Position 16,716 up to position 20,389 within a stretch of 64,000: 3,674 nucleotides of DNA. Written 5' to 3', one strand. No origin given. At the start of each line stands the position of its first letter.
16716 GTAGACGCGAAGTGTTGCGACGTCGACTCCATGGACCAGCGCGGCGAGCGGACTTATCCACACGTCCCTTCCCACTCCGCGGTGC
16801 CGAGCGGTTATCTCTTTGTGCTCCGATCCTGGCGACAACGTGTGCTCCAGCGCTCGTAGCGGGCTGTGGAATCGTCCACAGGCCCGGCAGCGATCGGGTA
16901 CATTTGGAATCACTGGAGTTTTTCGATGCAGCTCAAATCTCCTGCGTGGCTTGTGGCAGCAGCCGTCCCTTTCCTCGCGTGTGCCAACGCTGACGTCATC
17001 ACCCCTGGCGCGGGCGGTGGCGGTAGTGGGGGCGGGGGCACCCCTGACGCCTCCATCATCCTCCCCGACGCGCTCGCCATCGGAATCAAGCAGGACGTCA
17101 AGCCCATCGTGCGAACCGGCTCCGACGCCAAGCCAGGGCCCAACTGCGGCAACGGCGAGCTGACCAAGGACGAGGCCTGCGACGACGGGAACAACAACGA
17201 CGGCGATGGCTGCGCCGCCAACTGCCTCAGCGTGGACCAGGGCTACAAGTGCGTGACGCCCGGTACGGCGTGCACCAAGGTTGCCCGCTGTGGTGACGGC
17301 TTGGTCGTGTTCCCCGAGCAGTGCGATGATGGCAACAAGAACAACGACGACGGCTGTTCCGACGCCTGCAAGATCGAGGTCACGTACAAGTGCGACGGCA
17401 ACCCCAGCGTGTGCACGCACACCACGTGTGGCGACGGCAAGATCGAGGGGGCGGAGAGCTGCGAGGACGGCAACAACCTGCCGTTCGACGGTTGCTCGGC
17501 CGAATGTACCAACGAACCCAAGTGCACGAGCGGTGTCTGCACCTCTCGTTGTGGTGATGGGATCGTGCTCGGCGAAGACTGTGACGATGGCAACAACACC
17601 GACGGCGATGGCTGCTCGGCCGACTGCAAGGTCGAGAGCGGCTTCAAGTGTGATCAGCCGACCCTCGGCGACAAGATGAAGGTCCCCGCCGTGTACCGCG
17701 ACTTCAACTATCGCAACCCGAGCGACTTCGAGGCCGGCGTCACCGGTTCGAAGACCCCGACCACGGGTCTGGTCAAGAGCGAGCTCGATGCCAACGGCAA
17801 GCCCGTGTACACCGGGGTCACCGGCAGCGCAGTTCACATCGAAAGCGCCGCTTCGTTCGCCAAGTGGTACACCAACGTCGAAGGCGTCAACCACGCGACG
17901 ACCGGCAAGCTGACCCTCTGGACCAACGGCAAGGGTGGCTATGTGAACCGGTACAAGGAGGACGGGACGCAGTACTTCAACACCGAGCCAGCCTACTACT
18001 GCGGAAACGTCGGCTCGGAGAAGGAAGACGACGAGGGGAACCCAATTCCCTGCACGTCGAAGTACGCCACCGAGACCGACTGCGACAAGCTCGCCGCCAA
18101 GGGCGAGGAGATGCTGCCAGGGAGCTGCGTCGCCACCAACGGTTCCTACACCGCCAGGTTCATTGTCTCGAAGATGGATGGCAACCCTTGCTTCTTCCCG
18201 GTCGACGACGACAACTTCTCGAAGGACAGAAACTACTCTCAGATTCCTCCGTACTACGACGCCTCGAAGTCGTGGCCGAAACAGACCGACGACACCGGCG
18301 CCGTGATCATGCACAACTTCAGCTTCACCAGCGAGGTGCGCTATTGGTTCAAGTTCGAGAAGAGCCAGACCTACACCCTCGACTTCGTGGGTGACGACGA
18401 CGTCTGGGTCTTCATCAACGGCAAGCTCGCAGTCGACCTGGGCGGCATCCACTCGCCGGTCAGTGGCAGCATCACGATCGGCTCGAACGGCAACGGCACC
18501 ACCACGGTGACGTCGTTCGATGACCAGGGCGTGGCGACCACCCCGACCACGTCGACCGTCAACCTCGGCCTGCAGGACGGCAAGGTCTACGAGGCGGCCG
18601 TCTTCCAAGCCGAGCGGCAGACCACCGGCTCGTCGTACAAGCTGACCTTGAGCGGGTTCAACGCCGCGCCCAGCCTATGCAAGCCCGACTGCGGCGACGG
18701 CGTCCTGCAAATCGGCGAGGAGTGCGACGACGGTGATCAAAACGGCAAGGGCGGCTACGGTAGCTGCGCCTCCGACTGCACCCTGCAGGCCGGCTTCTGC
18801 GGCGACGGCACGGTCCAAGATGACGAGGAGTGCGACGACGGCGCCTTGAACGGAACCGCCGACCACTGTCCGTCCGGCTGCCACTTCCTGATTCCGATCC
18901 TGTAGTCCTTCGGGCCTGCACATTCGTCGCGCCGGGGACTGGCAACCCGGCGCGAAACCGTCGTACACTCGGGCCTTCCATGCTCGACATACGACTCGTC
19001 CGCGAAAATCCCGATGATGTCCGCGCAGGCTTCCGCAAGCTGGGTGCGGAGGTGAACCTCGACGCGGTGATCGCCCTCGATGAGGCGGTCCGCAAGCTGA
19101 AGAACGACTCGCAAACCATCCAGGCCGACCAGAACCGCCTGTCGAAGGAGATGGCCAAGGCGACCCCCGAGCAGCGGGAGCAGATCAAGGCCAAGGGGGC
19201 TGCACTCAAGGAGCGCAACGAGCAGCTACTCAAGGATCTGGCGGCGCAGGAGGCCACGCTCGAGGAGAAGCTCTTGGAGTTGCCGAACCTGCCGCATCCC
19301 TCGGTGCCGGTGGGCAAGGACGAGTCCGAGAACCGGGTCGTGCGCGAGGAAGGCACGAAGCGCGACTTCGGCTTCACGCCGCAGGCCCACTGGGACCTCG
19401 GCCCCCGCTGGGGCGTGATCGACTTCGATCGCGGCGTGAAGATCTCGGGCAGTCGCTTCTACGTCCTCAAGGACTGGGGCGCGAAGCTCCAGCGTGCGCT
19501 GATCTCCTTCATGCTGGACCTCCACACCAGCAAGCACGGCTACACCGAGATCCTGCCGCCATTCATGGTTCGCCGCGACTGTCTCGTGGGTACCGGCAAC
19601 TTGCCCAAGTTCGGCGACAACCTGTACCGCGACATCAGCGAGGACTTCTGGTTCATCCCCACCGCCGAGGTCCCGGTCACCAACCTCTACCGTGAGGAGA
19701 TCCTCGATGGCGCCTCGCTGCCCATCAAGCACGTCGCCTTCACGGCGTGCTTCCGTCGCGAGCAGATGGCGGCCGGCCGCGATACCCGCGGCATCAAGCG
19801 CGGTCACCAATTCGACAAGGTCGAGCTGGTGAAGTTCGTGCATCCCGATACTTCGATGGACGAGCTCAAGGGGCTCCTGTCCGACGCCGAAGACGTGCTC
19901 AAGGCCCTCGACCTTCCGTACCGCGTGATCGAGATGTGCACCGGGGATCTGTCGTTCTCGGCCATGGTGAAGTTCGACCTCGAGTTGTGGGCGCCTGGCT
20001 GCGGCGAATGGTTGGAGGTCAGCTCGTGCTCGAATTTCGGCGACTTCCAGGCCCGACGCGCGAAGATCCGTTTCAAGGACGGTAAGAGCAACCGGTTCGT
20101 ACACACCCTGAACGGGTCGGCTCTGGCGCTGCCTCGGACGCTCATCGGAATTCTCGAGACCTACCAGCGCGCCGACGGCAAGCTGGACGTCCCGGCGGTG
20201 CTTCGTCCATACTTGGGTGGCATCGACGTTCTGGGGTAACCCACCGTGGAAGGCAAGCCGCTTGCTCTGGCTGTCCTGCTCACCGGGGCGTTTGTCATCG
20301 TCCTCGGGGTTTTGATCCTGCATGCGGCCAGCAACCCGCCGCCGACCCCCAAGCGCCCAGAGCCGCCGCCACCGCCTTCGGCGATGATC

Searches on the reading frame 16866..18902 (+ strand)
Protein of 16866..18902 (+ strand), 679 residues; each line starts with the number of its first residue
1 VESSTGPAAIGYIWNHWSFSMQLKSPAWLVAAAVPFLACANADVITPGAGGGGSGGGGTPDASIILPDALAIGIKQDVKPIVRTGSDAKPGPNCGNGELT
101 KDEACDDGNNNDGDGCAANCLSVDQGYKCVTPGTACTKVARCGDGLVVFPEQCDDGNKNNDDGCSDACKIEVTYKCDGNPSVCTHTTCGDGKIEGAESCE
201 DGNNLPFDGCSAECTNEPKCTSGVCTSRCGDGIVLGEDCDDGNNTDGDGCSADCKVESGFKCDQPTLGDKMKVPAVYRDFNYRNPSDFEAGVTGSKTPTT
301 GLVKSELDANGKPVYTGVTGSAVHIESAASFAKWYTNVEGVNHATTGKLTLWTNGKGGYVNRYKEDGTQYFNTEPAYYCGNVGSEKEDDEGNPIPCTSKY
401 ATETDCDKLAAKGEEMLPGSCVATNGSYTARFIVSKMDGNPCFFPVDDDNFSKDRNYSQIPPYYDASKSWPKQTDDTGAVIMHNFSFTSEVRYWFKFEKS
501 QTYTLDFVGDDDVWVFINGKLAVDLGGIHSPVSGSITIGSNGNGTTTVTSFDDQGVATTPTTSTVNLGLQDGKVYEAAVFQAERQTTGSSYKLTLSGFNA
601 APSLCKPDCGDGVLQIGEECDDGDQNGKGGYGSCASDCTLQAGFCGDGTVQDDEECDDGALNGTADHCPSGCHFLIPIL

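Call 32: search_protein_families(library=pfam, proteins=[window:16866-18902:+], max_evalue=0.001)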
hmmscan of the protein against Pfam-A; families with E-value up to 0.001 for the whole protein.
window:16866-18902:+ (679 aa): 2 families
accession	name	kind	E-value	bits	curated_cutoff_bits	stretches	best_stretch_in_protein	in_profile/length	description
PF13948.11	DUF4215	-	1.4e-33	115.4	27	3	120-169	1-47/47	Domain of unknown function (DUF4215)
PF07691.17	PA14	-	4.1e-09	36.8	24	1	486-594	45-130/147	PA14 domain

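Call 61: search_protein_families(library=ncbifam, proteins=[window:16866-18902:+], max_evalue=0.01)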
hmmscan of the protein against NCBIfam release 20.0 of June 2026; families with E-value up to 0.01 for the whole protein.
window:16866-18902:+ (679 aa): 2 families
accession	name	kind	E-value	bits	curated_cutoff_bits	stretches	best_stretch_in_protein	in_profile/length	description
TIGR02232.1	myxo_disulf_rpt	repeat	6.6e-52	173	20.8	6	141-176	3-38/38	cysteine-rich acidic repeat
TIGR02148.1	Fibro_Slime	domain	1e-20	74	45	1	483-593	2-84/90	fibro-slime domain-containing protein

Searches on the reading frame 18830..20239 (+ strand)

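Call 32: search_protein_families(library=pfam, proteins=[window:18830-20239:+], max_evalue=0.001)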
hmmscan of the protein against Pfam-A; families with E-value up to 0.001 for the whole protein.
window:18830-20239:+ (469 aa): 2 families
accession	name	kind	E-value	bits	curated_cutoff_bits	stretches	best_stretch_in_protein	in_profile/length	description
PF00587.30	tRNA-synt_2b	-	2.8e-37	128.9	29.3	1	270-445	8-179/179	tRNA synthetase class II core domain (G, H, P, S and T)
PF02403.27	Seryl_tRNA_N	-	8.8e-21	74.6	28.2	1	51-155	1-108/108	Seryl-tRNA synthetase N-terminal domain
